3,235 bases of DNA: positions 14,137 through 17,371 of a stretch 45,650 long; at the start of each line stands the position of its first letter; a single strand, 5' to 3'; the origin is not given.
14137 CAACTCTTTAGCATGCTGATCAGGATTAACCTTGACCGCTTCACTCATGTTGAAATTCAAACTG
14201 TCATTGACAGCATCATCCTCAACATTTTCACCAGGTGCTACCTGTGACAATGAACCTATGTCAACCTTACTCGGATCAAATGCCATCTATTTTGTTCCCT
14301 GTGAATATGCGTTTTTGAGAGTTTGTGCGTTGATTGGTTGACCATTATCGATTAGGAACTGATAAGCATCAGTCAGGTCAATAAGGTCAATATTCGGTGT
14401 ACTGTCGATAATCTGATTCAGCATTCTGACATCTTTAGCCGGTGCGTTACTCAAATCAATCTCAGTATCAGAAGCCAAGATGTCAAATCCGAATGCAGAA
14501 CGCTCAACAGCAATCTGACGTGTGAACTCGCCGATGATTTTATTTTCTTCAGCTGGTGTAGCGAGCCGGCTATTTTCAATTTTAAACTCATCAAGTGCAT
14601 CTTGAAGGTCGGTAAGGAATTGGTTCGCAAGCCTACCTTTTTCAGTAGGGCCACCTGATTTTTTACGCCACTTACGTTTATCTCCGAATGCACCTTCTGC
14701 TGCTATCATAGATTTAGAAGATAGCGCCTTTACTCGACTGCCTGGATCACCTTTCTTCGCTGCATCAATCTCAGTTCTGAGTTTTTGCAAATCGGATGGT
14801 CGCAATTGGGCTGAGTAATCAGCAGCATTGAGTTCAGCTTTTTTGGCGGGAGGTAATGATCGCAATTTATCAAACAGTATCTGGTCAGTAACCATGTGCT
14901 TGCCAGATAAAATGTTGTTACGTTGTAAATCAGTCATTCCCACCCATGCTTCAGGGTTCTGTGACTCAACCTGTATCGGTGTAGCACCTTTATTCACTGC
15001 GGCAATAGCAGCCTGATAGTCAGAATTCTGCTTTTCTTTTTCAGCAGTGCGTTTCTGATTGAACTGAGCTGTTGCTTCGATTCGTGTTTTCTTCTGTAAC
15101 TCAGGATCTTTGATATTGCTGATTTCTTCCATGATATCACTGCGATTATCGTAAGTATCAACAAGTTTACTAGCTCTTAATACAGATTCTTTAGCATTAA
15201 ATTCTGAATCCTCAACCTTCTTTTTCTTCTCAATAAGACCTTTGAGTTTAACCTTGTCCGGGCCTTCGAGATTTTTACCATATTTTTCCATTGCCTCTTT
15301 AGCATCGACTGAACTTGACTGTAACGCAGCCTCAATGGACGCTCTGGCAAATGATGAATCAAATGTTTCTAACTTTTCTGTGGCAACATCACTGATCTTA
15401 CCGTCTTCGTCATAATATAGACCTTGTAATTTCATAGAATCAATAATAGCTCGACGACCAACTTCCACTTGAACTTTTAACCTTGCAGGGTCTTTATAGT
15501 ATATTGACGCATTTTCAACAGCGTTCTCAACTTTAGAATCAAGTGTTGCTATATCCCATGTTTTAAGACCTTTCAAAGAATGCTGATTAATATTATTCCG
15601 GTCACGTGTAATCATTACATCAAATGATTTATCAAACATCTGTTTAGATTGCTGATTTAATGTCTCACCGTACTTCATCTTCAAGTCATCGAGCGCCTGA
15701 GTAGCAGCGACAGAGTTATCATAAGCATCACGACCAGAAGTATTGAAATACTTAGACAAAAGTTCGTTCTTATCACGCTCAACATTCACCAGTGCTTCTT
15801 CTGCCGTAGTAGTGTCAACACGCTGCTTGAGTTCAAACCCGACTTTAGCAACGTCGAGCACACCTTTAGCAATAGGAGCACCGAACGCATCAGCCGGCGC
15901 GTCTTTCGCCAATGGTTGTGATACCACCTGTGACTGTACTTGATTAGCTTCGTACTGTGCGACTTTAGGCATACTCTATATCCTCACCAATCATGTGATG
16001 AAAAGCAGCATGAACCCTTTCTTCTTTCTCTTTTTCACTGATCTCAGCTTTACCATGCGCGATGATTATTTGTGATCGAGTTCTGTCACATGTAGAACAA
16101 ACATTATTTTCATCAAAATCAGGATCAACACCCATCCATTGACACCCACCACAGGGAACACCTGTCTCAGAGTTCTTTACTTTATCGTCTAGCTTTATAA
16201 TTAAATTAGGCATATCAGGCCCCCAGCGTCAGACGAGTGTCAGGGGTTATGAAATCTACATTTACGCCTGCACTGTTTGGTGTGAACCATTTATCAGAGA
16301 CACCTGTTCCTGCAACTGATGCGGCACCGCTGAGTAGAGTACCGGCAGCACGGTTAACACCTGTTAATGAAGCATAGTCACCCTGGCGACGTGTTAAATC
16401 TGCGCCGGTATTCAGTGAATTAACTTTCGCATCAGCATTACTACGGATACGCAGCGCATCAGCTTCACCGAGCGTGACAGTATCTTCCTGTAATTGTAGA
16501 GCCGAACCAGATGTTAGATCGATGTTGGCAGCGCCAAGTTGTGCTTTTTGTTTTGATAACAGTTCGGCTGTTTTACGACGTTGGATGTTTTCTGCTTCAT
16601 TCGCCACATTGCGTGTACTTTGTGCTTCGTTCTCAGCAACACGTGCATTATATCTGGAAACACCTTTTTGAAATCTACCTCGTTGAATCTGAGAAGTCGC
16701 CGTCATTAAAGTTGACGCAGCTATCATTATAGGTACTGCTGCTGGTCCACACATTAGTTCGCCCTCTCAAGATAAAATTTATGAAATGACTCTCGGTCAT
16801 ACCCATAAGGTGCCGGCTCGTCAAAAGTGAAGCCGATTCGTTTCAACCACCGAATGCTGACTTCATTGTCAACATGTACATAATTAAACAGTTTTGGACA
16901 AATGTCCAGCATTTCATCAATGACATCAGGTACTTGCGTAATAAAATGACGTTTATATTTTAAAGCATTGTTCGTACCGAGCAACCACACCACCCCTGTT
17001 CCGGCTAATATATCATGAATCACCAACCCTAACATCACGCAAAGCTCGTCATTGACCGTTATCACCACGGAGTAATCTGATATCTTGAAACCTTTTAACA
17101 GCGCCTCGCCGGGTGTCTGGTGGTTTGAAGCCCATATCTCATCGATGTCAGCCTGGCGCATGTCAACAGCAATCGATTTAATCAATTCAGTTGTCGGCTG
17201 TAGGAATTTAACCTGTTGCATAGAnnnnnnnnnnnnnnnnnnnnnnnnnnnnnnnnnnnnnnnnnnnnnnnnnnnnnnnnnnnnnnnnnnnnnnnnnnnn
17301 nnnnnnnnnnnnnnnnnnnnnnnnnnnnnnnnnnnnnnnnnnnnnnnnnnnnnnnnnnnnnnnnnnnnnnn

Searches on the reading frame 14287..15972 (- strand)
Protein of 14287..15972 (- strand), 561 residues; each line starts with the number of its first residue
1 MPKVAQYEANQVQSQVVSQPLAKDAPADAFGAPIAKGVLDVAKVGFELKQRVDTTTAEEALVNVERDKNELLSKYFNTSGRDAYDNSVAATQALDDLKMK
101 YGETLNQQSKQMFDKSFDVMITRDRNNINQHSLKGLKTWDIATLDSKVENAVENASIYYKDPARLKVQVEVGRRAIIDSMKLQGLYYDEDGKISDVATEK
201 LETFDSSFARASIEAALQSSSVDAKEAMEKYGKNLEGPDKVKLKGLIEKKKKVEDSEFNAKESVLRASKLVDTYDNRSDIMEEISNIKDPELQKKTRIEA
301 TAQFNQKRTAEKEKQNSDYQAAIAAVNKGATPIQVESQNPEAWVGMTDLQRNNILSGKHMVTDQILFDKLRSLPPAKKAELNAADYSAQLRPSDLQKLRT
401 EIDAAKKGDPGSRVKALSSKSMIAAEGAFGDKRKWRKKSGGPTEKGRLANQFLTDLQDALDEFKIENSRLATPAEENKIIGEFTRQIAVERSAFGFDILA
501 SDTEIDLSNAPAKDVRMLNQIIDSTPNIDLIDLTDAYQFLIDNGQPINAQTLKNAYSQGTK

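Call 26: search_protein_families(library=pfam, proteins=[window:14287-15972:-], max_evalue=0.1)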
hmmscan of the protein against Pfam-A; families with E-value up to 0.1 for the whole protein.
window:14287-15972:- (561 aa): 2 families
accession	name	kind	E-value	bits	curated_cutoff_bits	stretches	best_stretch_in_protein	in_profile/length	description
PF24074.1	DUF7366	-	0.0064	17.1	27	0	471-524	23-72/78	Domain of unknown function (DUF7366)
PF03323.18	GerA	-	0.056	12.4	27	1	249-346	9-110/466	Bacillus/Clostridium GerA spore germination protein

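Call 27: search_protein_families(library=phrogs, proteins=[window:14287-15972:-], max_evalue=0.01)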
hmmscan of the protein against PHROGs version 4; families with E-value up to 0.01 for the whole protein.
window:14287-15972:- (561 aa): 2 families
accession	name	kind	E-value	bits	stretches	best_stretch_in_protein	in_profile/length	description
phrog_10475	-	lysis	2.8e-14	53.7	2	2-251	2-263/700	endolysin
phrog_555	-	unknown function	0.0037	18.5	0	471-524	23-72/78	-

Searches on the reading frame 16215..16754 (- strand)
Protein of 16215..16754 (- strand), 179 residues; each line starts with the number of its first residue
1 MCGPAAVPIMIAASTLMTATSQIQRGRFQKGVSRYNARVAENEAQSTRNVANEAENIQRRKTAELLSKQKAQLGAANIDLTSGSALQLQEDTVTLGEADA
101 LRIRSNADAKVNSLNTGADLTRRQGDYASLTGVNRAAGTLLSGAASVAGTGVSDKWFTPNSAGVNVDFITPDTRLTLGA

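Call 26: search_protein_families(library=pfam, proteins=[window:16215-16754:-], max_evalue=0.1)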
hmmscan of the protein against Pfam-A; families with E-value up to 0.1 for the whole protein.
window:16215-16754:- (179 aa): 1 family
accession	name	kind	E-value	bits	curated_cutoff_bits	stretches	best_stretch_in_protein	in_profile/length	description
PF24072.1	T7_gp14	-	1.9e-06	28.4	27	1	1-153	1-163/187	T7 virus internal virion protein gp14 family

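Call 27: search_protein_families(library=phrogs, proteins=[window:16215-16754:-], max_evalue=0.01)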
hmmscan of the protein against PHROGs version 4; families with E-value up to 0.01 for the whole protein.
window:16215-16754:- (179 aa): 2 families
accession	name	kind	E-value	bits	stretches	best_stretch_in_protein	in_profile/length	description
phrog_418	-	head and packaging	7.6e-30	105.2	1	1-156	1-158/166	internal virion protein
phrog_24149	-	unknown function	3.4e-05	24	1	14-145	247-377/415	-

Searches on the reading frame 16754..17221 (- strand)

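Call 26: search_protein_families(library=pfam, proteins=[window:16754-17221:-], max_evalue=0.1)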
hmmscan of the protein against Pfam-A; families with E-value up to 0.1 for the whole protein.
window:16754-17221:- (155 aa): 1 family
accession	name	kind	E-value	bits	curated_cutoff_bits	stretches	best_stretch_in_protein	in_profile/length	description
PF11090.14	Phage_T7_Gp13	-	8e-08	33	25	1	78-135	22-83/86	Bacteriophage T7, probable scaffold protein Gp13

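Call 27: search_protein_families(library=phrogs, proteins=[window:16754-17221:-], max_evalue=0.01)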
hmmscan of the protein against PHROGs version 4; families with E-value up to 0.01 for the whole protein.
window:16754-17221:- (155 aa): 1 family
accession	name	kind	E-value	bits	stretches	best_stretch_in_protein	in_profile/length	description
phrog_308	-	head and packaging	2.1e-40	139.3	1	4-153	3-150/151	internal virion protein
